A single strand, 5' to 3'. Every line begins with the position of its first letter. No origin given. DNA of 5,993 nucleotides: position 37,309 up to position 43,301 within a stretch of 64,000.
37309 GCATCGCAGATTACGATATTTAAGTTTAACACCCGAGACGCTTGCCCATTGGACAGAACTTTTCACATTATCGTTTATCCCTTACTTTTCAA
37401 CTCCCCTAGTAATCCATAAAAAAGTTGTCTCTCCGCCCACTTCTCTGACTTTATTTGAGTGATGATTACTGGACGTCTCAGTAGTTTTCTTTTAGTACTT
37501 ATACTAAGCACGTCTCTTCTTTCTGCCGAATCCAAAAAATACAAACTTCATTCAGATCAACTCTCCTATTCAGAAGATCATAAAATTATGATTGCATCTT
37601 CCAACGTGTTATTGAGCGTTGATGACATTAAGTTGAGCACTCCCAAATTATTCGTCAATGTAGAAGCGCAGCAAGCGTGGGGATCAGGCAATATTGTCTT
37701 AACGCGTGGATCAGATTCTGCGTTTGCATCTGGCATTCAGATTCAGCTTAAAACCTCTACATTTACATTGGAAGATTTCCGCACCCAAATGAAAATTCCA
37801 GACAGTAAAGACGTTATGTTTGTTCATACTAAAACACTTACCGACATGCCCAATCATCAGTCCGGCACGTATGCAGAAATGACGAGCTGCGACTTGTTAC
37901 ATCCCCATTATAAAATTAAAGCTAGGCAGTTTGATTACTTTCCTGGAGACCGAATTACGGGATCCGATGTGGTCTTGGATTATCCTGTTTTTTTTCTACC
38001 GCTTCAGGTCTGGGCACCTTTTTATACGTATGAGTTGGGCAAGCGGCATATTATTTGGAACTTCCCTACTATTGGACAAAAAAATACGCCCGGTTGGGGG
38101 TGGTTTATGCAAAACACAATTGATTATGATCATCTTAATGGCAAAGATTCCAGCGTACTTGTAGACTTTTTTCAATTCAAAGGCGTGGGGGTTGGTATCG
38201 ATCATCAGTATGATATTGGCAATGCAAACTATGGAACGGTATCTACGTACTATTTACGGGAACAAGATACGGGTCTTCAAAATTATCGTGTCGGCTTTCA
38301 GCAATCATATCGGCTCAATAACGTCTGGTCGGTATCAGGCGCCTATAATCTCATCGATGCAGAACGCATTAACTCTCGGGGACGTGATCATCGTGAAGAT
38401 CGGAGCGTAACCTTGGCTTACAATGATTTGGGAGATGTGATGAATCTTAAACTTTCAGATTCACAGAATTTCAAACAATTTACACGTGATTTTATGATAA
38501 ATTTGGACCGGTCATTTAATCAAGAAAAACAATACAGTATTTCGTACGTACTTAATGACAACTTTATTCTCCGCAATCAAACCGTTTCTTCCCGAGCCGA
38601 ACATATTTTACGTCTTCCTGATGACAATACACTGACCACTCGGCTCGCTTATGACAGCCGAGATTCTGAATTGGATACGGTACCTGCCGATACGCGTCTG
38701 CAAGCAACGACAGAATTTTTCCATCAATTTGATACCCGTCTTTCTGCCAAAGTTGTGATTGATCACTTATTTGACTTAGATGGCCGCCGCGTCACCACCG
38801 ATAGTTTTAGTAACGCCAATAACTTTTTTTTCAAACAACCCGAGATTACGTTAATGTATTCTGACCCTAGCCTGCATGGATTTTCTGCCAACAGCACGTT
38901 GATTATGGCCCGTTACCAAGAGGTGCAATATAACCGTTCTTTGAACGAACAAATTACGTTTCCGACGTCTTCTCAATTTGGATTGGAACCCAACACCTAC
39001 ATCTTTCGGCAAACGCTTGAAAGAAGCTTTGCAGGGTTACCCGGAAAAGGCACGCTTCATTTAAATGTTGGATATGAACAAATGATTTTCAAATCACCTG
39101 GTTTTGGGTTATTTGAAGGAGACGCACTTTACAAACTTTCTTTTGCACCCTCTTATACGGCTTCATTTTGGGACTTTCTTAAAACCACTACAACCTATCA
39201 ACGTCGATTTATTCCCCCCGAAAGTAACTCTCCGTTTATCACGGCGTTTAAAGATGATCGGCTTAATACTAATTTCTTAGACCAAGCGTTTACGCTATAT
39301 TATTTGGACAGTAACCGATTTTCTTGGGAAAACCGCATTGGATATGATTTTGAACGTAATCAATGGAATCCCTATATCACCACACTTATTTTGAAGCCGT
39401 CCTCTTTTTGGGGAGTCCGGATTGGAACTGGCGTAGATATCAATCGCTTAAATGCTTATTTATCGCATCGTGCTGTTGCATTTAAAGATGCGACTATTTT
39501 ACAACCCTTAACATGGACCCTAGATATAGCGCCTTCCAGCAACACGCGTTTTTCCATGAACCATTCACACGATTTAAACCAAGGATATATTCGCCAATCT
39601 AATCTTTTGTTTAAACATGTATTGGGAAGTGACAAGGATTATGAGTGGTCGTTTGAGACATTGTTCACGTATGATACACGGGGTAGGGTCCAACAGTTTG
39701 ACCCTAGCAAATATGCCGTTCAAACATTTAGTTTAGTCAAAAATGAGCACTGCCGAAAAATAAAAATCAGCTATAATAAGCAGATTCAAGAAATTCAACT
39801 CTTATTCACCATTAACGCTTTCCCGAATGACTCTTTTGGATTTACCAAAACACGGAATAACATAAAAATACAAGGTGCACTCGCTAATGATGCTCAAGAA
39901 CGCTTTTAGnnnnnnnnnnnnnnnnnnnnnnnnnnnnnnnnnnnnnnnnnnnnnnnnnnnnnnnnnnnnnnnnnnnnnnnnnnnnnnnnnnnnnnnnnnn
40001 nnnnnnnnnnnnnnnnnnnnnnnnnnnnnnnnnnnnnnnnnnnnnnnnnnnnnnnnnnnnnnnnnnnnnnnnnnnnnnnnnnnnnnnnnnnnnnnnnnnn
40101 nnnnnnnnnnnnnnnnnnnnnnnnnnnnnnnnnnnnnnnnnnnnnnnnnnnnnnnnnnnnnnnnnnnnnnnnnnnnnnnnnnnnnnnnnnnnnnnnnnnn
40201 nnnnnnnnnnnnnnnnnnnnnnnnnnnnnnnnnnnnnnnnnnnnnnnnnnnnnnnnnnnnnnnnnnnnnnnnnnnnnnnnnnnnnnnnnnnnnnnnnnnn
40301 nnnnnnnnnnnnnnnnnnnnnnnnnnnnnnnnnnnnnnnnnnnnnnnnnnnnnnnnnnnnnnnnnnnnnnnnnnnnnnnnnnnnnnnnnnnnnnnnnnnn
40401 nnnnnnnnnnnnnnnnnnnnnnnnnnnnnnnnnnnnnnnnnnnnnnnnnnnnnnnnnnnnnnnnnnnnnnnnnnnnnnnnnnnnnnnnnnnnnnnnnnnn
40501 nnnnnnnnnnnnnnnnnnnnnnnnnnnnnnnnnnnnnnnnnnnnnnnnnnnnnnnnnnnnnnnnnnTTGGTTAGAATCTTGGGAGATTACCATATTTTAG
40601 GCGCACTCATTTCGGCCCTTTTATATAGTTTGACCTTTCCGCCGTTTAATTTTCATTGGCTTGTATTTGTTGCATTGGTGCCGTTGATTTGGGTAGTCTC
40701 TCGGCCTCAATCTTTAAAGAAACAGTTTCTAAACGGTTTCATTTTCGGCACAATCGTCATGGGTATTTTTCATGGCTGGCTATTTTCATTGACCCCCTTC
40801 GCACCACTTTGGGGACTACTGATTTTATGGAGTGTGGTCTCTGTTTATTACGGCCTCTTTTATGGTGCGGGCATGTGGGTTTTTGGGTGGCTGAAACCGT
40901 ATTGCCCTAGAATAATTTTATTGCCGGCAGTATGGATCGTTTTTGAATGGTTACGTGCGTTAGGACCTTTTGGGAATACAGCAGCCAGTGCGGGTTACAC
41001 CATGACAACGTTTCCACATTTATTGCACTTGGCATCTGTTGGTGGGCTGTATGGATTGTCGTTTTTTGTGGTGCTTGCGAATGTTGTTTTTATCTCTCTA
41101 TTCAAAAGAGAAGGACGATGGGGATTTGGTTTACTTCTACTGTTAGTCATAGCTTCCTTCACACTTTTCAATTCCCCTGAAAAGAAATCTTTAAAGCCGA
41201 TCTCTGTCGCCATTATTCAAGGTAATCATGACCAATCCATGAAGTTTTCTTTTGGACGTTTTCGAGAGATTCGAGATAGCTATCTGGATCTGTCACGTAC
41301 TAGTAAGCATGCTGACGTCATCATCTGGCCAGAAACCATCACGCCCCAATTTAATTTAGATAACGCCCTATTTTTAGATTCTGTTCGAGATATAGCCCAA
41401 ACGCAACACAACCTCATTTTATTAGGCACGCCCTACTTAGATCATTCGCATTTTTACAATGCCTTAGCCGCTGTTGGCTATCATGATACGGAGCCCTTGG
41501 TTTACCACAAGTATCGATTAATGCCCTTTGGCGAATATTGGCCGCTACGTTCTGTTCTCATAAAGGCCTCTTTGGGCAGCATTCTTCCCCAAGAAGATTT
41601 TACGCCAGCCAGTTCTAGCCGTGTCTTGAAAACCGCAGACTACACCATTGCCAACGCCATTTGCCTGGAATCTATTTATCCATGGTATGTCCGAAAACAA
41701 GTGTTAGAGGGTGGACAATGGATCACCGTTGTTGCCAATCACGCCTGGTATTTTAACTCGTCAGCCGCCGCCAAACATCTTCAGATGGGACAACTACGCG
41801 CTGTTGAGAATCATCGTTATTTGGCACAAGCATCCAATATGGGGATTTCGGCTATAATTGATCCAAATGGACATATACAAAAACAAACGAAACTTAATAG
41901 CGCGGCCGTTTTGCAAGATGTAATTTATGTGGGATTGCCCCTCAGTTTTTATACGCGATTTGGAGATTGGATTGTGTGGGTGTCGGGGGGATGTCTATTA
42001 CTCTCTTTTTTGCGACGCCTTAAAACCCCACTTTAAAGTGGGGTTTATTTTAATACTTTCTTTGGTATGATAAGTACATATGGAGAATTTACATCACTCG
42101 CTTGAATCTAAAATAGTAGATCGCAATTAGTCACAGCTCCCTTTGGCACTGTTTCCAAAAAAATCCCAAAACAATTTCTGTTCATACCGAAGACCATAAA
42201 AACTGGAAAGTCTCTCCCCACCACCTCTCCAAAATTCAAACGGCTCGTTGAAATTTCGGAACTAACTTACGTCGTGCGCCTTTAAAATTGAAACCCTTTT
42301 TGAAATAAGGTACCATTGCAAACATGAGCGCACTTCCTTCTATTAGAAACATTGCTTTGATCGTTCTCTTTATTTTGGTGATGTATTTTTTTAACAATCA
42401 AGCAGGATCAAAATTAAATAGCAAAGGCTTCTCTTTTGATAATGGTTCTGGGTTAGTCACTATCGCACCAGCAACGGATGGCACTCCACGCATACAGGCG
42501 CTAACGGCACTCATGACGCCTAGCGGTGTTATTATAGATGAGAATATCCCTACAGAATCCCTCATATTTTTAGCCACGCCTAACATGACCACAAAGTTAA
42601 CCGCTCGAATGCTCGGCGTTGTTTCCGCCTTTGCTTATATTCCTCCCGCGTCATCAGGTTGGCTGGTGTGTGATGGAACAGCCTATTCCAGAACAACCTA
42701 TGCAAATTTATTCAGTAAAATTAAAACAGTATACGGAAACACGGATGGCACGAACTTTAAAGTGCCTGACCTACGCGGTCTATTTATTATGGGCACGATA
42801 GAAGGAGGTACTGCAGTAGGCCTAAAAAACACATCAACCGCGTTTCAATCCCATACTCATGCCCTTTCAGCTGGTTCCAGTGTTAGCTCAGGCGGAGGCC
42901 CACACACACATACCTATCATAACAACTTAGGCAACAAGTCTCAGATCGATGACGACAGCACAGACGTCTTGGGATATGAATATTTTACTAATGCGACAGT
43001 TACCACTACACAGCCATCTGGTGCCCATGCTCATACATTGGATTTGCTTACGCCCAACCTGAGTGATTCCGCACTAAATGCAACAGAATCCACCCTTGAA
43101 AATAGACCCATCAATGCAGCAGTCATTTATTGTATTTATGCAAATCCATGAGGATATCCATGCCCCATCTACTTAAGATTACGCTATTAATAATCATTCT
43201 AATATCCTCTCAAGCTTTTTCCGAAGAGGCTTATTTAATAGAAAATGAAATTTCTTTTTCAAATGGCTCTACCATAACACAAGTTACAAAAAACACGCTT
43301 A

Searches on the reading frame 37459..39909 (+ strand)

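Call 23: search_protein_families(library=pfam, proteins=[window:37459-39909:+], max_evalue=0.001)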
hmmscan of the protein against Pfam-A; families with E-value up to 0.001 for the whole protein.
window:37459-39909:+ (816 aa): 0 families

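Call 27: search_protein_families(library=ncbifam, proteins=[window:37459-39909:+], max_evalue=1)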
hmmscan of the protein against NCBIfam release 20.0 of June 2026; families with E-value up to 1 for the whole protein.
window:37459-39909:+ (816 aa): 2 families
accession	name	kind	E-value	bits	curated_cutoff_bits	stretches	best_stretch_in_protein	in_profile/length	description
TIGR04409.1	LptC_YrbK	equivalog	0.0026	17.3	38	1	28-106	91-175/180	LPS export ABC transporter periplasmic protein LptC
NF052330.1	BetGlucosiCelf0468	equivalog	0.29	9.3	1300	1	210-312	101-202/817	beta-d-glucosidase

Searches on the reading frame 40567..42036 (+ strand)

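Call 23: search_protein_families(library=pfam, proteins=[window:40567-42036:+], max_evalue=0.001)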
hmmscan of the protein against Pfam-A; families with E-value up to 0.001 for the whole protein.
window:40567-42036:+ (489 aa): 2 families
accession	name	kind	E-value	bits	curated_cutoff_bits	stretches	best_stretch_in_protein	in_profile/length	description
PF20154.4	LNT_N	-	6.5e-27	95.1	27.1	1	16-173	1-158/159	Apolipoprotein N-acyltransferase N-terminal domain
PF00795.27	CN_hydrolase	-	3.3e-21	76.2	23.2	1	245-449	27-242/256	Carbon-nitrogen hydrolase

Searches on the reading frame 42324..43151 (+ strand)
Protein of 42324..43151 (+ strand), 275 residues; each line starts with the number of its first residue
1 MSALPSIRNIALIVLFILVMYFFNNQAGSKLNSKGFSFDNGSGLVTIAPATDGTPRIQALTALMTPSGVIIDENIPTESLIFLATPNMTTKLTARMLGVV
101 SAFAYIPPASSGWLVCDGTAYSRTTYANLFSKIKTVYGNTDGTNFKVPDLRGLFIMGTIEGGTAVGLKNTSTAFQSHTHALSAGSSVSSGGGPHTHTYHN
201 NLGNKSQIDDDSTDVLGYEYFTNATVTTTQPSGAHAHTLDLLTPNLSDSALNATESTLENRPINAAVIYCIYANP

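Call 23: search_protein_families(library=pfam, proteins=[window:42324-43151:+], max_evalue=0.001)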
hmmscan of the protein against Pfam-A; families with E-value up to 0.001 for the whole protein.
window:42324-43151:+ (275 aa): 1 family
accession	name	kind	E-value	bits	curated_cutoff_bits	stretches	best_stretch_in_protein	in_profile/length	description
PF07484.17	Collar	-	7.2e-16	58.3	24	1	109-155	11-57/57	Phage Tail Collar Domain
